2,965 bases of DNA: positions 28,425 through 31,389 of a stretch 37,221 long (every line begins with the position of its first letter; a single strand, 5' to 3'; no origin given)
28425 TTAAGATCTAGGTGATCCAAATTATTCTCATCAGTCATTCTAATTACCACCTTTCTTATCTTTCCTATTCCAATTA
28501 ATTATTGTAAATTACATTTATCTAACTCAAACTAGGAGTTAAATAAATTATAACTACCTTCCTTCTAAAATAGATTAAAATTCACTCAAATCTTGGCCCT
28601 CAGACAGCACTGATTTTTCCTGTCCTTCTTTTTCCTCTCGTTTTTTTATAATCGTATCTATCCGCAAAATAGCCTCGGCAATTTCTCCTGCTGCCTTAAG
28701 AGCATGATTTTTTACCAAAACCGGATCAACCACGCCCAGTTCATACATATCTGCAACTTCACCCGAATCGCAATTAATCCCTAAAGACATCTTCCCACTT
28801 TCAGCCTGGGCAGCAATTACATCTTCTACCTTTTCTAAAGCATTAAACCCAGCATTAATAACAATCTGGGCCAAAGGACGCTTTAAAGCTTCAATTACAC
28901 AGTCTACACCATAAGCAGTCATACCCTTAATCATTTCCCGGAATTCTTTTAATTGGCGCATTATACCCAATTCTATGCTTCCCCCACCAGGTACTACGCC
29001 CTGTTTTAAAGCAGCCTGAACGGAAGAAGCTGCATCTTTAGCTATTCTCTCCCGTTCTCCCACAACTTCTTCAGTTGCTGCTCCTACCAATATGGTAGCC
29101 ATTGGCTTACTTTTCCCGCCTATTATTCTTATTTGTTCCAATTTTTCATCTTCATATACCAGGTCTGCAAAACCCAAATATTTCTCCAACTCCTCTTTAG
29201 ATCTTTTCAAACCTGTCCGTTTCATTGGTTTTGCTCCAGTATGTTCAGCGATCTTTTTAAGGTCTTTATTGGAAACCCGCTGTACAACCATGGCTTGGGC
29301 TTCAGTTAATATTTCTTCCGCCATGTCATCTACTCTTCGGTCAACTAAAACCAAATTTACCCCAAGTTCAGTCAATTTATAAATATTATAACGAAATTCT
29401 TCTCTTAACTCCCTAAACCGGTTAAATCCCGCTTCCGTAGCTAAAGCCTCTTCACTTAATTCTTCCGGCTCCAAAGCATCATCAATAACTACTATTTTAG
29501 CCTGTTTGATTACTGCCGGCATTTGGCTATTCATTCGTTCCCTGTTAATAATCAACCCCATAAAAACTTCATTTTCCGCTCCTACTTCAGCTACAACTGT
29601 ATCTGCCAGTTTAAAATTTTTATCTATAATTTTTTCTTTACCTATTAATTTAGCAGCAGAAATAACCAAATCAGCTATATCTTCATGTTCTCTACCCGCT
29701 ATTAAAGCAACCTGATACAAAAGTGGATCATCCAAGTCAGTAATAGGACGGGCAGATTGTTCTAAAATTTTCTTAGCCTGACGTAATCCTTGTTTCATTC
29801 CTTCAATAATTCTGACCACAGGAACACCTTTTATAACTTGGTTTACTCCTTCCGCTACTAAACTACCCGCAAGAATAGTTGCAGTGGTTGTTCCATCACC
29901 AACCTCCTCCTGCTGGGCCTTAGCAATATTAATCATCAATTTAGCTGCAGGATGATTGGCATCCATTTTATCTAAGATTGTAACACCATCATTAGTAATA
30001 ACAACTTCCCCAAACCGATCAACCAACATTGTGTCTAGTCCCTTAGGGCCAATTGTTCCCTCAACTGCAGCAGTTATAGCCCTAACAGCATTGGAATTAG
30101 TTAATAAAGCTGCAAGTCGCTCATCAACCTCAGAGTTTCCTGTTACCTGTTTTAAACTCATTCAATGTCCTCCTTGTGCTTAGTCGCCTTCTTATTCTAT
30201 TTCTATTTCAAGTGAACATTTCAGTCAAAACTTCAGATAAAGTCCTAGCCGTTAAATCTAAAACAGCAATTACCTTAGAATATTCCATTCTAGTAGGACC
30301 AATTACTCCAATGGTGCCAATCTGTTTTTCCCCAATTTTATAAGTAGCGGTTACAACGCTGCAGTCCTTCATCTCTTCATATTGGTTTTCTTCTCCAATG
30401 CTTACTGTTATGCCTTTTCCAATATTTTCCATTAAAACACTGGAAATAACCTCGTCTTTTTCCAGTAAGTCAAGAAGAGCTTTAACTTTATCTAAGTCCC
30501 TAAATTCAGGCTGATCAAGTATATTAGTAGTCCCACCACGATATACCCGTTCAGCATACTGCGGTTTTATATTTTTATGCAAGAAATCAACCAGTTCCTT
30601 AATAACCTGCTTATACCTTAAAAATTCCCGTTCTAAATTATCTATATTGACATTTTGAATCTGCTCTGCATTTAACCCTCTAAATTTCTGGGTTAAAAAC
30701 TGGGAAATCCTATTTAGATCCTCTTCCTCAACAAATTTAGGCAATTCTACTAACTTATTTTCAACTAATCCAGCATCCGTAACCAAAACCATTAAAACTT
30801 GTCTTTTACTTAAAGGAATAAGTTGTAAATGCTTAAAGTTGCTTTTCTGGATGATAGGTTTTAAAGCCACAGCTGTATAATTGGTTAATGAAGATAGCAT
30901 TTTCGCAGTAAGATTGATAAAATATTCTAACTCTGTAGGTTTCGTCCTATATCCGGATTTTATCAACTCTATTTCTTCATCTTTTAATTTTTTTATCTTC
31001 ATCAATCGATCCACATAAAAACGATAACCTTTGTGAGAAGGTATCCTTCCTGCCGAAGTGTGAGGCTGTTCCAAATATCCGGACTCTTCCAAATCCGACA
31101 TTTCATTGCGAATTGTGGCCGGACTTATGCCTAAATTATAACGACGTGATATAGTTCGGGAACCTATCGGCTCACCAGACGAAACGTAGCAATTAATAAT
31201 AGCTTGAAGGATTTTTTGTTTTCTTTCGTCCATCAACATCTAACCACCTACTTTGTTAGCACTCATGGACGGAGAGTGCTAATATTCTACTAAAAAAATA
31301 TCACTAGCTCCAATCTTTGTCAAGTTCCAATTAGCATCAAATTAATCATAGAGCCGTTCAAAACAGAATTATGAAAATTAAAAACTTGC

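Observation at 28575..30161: Archaeal-type (group II-like) chaperonin embedded in the HrcA/CIRCE heat-shock operon between hrcA and grpE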

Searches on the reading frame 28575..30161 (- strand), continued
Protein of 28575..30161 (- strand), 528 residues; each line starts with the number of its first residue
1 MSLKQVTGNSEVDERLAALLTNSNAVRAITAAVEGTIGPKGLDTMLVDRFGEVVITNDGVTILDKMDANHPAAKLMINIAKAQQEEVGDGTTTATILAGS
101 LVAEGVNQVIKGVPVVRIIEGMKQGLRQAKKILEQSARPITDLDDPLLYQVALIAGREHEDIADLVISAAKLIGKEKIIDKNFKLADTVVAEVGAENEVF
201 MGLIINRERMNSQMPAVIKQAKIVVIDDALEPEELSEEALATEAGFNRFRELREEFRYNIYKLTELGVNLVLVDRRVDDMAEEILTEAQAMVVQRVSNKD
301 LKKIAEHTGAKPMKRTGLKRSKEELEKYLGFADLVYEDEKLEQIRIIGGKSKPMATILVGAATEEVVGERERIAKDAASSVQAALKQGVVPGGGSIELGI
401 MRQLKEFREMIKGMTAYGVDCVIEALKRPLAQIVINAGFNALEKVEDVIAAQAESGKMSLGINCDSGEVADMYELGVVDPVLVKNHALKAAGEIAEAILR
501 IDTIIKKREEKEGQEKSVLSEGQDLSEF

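Call 65: search_protein_families(library=ncbifam, proteins=[L023:3294-5060:+, L031:3261-5060:+, L035:3114-5036:+, L052:2392-4026:+, L054:3435-5069:+, L063:2558-4465:+, L011:2799-4385:+, L008:5001-6590:+], max_evalue=1e-60)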
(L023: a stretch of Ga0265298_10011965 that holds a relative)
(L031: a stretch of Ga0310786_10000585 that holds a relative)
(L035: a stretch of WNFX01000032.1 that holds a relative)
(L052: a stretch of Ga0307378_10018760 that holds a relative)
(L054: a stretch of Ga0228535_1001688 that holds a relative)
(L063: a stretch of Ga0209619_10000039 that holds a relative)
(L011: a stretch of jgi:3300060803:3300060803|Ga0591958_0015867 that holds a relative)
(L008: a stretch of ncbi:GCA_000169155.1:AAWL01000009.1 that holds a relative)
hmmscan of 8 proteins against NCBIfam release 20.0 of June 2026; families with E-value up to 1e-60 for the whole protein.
L023:3294-5060:+ (588 aa): 11 families
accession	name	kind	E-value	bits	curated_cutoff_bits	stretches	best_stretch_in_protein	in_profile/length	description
NF041083.2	thermosome_beta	equivalog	2.6e-242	805.4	400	1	54-570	2-519/520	thermosome subunit beta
NF041082.2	thermosome_alpha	equivalog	5.7e-234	777.7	450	1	54-570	2-518/519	thermosome subunit alpha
TIGR02339.1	thermosome_arch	subfamily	5.6e-226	751.3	671.1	1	54-570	1-520/521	thermosome subunit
TIGR02344.1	chap_CCT_gamma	equivalog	6.7e-143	476.9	553.45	1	54-570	1-522/526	T-complex protein 1 subunit gamma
TIGR02340.1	chap_CCT_alpha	equivalog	5.2e-139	464.4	800.2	1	62-570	5-529/536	T-complex protein 1 subunit alpha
TIGR02342.1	chap_CCT_delta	equivalog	3.7e-135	451.4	695.35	1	63-570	3-516/517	T-complex protein 1 subunit delta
TIGR02343.1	chap_CCT_epsi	equivalog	8.7e-130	433.8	710.5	1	54-569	10-530/532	T-complex protein 1 subunit epsilon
TIGR02345.1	chap_CCT_eta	equivalog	2.6e-127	425.3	669.2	1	53-571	2-521/523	T-complex protein 1 subunit eta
TIGR02346.1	chap_CCT_theta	equivalog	4.1e-112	375.3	455.9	1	57-579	5-528/531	T-complex protein 1 subunit theta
TIGR02347.1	chap_CCT_zeta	equivalog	2e-105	353.3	587.15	1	63-572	10-527/531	T-complex protein 1 subunit zeta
TIGR02341.1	chap_CCT_beta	equivalog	2.3e-103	346.6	522.15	1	57-572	2-516/519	T-complex protein 1 subunit beta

L031:3261-5060:+ (599 aa): 11 families
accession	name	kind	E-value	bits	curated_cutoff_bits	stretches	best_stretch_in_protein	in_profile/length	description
NF041083.2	thermosome_beta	equivalog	3.9e-242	804.9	400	1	65-582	2-520/520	thermosome subunit beta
NF041082.2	thermosome_alpha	equivalog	2.7e-234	778.8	450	1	65-582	2-519/519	thermosome subunit alpha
TIGR02339.1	thermosome_arch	subfamily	8.2e-227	754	671.1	1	65-581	1-520/521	thermosome subunit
TIGR02344.1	chap_CCT_gamma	equivalog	5.2e-145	483.9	553.45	1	65-581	1-522/526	T-complex protein 1 subunit gamma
TIGR02340.1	chap_CCT_alpha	equivalog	2.7e-140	468.6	800.2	1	73-580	5-528/536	T-complex protein 1 subunit alpha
TIGR02342.1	chap_CCT_delta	equivalog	5.8e-135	450.7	695.35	1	74-581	3-516/517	T-complex protein 1 subunit delta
TIGR02343.1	chap_CCT_epsi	equivalog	6.9e-130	434.2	710.5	1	65-580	10-530/532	T-complex protein 1 subunit epsilon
TIGR02345.1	chap_CCT_eta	equivalog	6.5e-128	427.3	669.2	1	64-582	2-521/523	T-complex protein 1 subunit eta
TIGR02346.1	chap_CCT_theta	equivalog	6.9e-114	381.2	455.9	1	68-590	5-528/531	T-complex protein 1 subunit theta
TIGR02347.1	chap_CCT_zeta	equivalog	1.4e-103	347.3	587.15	1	74-582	10-526/531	T-complex protein 1 subunit zeta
TIGR02341.1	chap_CCT_beta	equivalog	4.7e-102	342.3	522.15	1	68-582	2-515/519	T-complex protein 1 subunit beta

L035:3114-5036:+ (640 aa): 11 families
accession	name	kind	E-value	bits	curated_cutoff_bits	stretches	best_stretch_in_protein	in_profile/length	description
NF041083.2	thermosome_beta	equivalog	9.3e-258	856.4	400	1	96-614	2-520/520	thermosome subunit beta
NF041082.2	thermosome_alpha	equivalog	6.9e-251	833.6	450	1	96-614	2-519/519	thermosome subunit alpha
TIGR02339.1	thermosome_arch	subfamily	1e-239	796.6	671.1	1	97-614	2-521/521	thermosome subunit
TIGR02344.1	chap_CCT_gamma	equivalog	3.8e-151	504.1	553.45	1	97-613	2-522/526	T-complex protein 1 subunit gamma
TIGR02342.1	chap_CCT_delta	equivalog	5e-148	493.9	695.35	1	105-613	3-516/517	T-complex protein 1 subunit delta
TIGR02340.1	chap_CCT_alpha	equivalog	1e-139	466.7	800.2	1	105-613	6-529/536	T-complex protein 1 subunit alpha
TIGR02343.1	chap_CCT_epsi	equivalog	5.3e-139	464.2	710.5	1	96-612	10-530/532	T-complex protein 1 subunit epsilon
TIGR02345.1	chap_CCT_eta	equivalog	5.6e-132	440.7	669.2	1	96-614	3-521/523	T-complex protein 1 subunit eta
TIGR02346.1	chap_CCT_theta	equivalog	6.1e-115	384.7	455.9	1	99-621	5-526/531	T-complex protein 1 subunit theta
TIGR02347.1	chap_CCT_zeta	equivalog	1.1e-113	380.7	587.15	1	108-613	13-525/531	T-complex protein 1 subunit zeta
TIGR02341.1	chap_CCT_beta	equivalog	2.4e-107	359.7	522.15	1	99-614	2-515/519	T-complex protein 1 subunit beta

L052:2392-4026:+ (544 aa): 11 families
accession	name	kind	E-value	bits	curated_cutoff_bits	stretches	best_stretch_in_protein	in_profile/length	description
NF041083.2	thermosome_beta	equivalog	3.4e-256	851.3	400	1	5-523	1-519/520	thermosome subunit beta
NF041082.2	thermosome_alpha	equivalog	6.3e-249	827.1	450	1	6-523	2-518/519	thermosome subunit alpha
TIGR02339.1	thermosome_arch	subfamily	1.1e-235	783.3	671.1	1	6-523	1-520/521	thermosome subunit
TIGR02344.1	chap_CCT_gamma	equivalog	1.2e-148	495.9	553.45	1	6-522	1-521/526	T-complex protein 1 subunit gamma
TIGR02342.1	chap_CCT_delta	equivalog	3.5e-146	487.8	695.35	1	15-524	3-517/517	T-complex protein 1 subunit delta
TIGR02340.1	chap_CCT_alpha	equivalog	5.7e-145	484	800.2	1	14-522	5-528/536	T-complex protein 1 subunit alpha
TIGR02345.1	chap_CCT_eta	equivalog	2.5e-136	455.1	669.2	1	5-522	2-519/523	T-complex protein 1 subunit eta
TIGR02343.1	chap_CCT_epsi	equivalog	7e-134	447.4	710.5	1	7-523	11-531/532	T-complex protein 1 subunit epsilon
TIGR02346.1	chap_CCT_theta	equivalog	5.2e-116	388.2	455.9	1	9-529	5-524/531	T-complex protein 1 subunit theta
TIGR02341.1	chap_CCT_beta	equivalog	2.8e-111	372.7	522.15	1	9-523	2-514/519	T-complex protein 1 subunit beta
TIGR02347.1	chap_CCT_zeta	equivalog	2.4e-106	356.4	587.15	1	20-522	15-524/531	T-complex protein 1 subunit zeta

L054:3435-5069:+ (544 aa): 11 families
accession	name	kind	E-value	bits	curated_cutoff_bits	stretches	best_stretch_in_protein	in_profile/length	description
NF041083.2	thermosome_beta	equivalog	6.7e-257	853.6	400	1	7-524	2-520/520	thermosome subunit beta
NF041082.2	thermosome_alpha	equivalog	1.1e-248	826.3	450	1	7-524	2-519/519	thermosome subunit alpha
TIGR02339.1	thermosome_arch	subfamily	2.8e-238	791.9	671.1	1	7-524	1-521/521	thermosome subunit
TIGR02344.1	chap_CCT_gamma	equivalog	6.3e-150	500.1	553.45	1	7-523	1-522/526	T-complex protein 1 subunit gamma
TIGR02342.1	chap_CCT_delta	equivalog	6.6e-148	493.5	695.35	1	16-523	3-516/517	T-complex protein 1 subunit delta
TIGR02340.1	chap_CCT_alpha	equivalog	3.7e-141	471.5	800.2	1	15-522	5-528/536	T-complex protein 1 subunit alpha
TIGR02345.1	chap_CCT_eta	equivalog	3.9e-134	447.8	669.2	1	6-524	2-521/523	T-complex protein 1 subunit eta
TIGR02343.1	chap_CCT_epsi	equivalog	5.5e-133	444.4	710.5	1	7-523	10-531/532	T-complex protein 1 subunit epsilon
TIGR02346.1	chap_CCT_theta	equivalog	1.9e-118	396.2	455.9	1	10-533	5-529/531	T-complex protein 1 subunit theta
TIGR02347.1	chap_CCT_zeta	equivalog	6.7e-110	368.1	587.15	1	11-522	5-524/531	T-complex protein 1 subunit zeta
TIGR02341.1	chap_CCT_beta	equivalog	7.7e-105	351.5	522.15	1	10-523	2-514/519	T-complex protein 1 subunit beta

L063:2558-4465:+ (635 aa): 11 families
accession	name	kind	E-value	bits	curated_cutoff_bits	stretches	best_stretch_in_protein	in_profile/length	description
NF041083.2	thermosome_beta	equivalog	8.5e-260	863.1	400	1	94-612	2-520/520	thermosome subunit beta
NF041082.2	thermosome_alpha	equivalog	2.7e-252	838.2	450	1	94-612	2-519/519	thermosome subunit alpha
TIGR02339.1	thermosome_arch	subfamily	8.4e-242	803.5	671.1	1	95-612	2-521/521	thermosome subunit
TIGR02344.1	chap_CCT_gamma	equivalog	2.9e-151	504.5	553.45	1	95-611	2-522/526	T-complex protein 1 subunit gamma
TIGR02342.1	chap_CCT_delta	equivalog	5.3e-148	493.8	695.35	1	103-611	3-516/517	T-complex protein 1 subunit delta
TIGR02340.1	chap_CCT_alpha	equivalog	7.5e-140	467.2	800.2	1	103-613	6-531/536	T-complex protein 1 subunit alpha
TIGR02343.1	chap_CCT_epsi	equivalog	1.7e-139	465.9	710.5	1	94-610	10-530/532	T-complex protein 1 subunit epsilon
TIGR02345.1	chap_CCT_eta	equivalog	2.6e-132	441.8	669.2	1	94-612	3-521/523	T-complex protein 1 subunit eta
TIGR02347.1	chap_CCT_zeta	equivalog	1.9e-114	383.1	587.15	1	104-611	11-525/531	T-complex protein 1 subunit zeta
TIGR02346.1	chap_CCT_theta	equivalog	1.1e-113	380.5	455.9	1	97-613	5-521/531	T-complex protein 1 subunit theta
TIGR02341.1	chap_CCT_beta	equivalog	1.3e-108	363.9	522.15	1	97-612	2-515/519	T-complex protein 1 subunit beta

L011:2799-4385:+ (528 aa): 7 families
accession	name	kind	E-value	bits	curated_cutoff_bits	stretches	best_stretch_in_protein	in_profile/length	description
NF041083.2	thermosome_beta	equivalog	5.3e-92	309.5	400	1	18-506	18-518/520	thermosome subunit beta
NF041082.2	thermosome_alpha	equivalog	1.8e-91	307.6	450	1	18-506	18-517/519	thermosome subunit alpha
TIGR02339.1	thermosome_arch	subfamily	4.3e-90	302.9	671.1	1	18-506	17-519/521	thermosome subunit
TIGR02340.1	chap_CCT_alpha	equivalog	7.3e-66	223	800.2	1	21-509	16-531/536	T-complex protein 1 subunit alpha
TIGR02343.1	chap_CCT_epsi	equivalog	7.1e-65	219.6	710.5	1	16-507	26-531/532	T-complex protein 1 subunit epsilon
TIGR02344.1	chap_CCT_gamma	equivalog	2.1e-64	217.9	553.45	1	19-506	18-521/526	T-complex protein 1 subunit gamma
TIGR02342.1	chap_CCT_delta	equivalog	5e-61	206.8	695.35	1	21-506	13-515/517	T-complex protein 1 subunit delta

L008:5001-6590:+ (529 aa): 6 families
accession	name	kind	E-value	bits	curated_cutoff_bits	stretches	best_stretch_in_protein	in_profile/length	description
TIGR02339.1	thermosome_arch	subfamily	1.6e-95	320.8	671.1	1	17-506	16-519/521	thermosome subunit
NF041083.2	thermosome_beta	equivalog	1.1e-94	318.3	400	1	17-506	17-518/520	thermosome subunit beta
NF041082.2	thermosome_alpha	equivalog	1e-93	315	450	1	18-506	18-517/519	thermosome subunit alpha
TIGR02340.1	chap_CCT_alpha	equivalog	3.4e-66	224.1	800.2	1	21-510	16-532/536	T-complex protein 1 subunit alpha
TIGR02343.1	chap_CCT_epsi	equivalog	2e-63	214.8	710.5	1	16-507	26-531/532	T-complex protein 1 subunit epsilon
TIGR02344.1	chap_CCT_gamma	equivalog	9.9e-61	205.8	553.45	0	19-506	18-521/526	T-complex protein 1 subunit gamma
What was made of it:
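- On Group II thermosome: Six genuine thermosomes from the same scan score 751-863 bits, and other Group III proteins 303-321 bits (call 65).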

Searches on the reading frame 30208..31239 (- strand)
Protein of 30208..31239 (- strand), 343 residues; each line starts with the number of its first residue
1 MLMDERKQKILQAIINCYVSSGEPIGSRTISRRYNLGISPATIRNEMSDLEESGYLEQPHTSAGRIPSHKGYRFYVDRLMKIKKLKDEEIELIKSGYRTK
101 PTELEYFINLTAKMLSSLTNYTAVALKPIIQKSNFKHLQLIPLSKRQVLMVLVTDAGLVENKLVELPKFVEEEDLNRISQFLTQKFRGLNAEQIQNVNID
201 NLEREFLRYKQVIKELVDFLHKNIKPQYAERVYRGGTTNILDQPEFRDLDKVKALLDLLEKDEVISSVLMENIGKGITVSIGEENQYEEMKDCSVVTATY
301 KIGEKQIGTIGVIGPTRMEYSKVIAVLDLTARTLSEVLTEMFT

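Call 3: search_protein_families(library=pfam, proteins=[window:30208-31239:-], max_evalue=0.01)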
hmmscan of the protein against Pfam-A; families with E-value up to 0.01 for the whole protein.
window:30208-31239:- (343 aa): 3 families
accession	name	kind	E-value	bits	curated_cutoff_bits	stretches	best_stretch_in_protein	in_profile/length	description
PF01628.27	HrcA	-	9.7e-71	238.6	22.2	1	107-324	3-215/215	HrcA protein C terminal domain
PF03444.21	HrcA_DNA-bdg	-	0.00012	22.1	21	1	7-72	6-70/79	Winged helix-turn-helix transcription repressor, HrcA DNA-binding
PF08220.18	HTH_DeoR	-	0.0066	16.6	21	0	36-64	24-52/57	DeoR-like helix-turn-helix domain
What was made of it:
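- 30208..31239 (-): hrcA, heat-shock repressor (start may be the ATG at 31233). Pfam HrcA C-terminal domain at 238.6 bits, plus the HrcA DNA-binding domain (call 3).
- On HrcA/CIRCE (class I heat-shock) regulon: HrcA domains were confirmed (call 3).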
